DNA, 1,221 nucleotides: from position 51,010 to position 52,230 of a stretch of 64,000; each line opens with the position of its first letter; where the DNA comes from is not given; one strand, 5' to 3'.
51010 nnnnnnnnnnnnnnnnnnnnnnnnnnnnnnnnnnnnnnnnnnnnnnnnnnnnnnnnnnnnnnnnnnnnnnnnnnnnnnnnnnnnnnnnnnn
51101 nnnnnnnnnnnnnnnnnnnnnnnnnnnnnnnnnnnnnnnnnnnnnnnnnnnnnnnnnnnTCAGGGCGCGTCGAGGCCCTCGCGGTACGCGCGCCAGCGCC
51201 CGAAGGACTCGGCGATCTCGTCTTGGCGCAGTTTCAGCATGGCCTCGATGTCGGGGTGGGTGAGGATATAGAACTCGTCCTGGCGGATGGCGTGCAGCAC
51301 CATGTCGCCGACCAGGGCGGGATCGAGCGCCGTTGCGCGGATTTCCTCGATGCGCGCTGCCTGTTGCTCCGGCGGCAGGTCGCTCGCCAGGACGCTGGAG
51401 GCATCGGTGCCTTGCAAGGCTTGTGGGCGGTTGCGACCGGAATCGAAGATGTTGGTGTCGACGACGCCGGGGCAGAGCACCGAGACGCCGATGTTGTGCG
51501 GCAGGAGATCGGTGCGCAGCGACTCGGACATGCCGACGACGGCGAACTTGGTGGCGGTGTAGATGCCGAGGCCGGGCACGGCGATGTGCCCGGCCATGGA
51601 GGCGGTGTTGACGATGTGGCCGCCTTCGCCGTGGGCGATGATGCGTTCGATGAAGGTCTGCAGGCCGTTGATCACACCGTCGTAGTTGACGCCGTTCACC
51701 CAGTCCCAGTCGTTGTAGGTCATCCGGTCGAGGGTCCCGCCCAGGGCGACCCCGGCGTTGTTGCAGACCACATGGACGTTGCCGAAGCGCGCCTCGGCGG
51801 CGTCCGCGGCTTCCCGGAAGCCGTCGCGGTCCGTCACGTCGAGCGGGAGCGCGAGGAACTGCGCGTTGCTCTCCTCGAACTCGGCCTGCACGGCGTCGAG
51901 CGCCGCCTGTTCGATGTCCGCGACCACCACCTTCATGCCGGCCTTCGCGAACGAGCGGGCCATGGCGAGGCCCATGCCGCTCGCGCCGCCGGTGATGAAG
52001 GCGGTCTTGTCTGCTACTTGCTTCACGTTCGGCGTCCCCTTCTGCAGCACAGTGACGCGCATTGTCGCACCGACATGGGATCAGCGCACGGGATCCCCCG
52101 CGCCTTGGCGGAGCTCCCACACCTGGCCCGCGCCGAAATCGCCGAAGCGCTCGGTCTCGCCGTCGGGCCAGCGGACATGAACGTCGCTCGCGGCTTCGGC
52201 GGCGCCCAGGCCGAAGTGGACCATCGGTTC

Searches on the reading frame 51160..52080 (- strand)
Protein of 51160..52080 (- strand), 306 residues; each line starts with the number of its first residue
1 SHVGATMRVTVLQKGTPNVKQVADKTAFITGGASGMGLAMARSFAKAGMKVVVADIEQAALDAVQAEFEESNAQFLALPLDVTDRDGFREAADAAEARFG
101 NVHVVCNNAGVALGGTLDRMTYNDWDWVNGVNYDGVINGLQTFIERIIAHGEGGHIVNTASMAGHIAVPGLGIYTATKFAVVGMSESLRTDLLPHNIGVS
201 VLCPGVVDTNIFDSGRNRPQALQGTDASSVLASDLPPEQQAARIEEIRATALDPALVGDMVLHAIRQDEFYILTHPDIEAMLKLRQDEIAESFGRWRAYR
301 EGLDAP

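Call 24: search_protein_families(library=pfam, proteins=[window:51160-52080:-])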
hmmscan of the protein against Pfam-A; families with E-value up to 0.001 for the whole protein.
window:51160-52080:- (306 aa): 4 families
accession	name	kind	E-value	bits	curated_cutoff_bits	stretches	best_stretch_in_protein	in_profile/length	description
PF00106.31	adh_short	-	3.8e-51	173.8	26.6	1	25-214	1-189/195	short chain dehydrogenase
PF13561.12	adh_short_C2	-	1.6e-38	133.1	27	1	33-241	3-210/236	Enoyl-(Acyl carrier protein) reductase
PF08659.16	KR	-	1.1e-14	55.2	22.6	1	26-189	2-164/180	KR domain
PF02737.24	3HCDH_N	-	0.00041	20.7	22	1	32-75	6-49/180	3-hydroxyacyl-CoA dehydrogenase, NAD binding domain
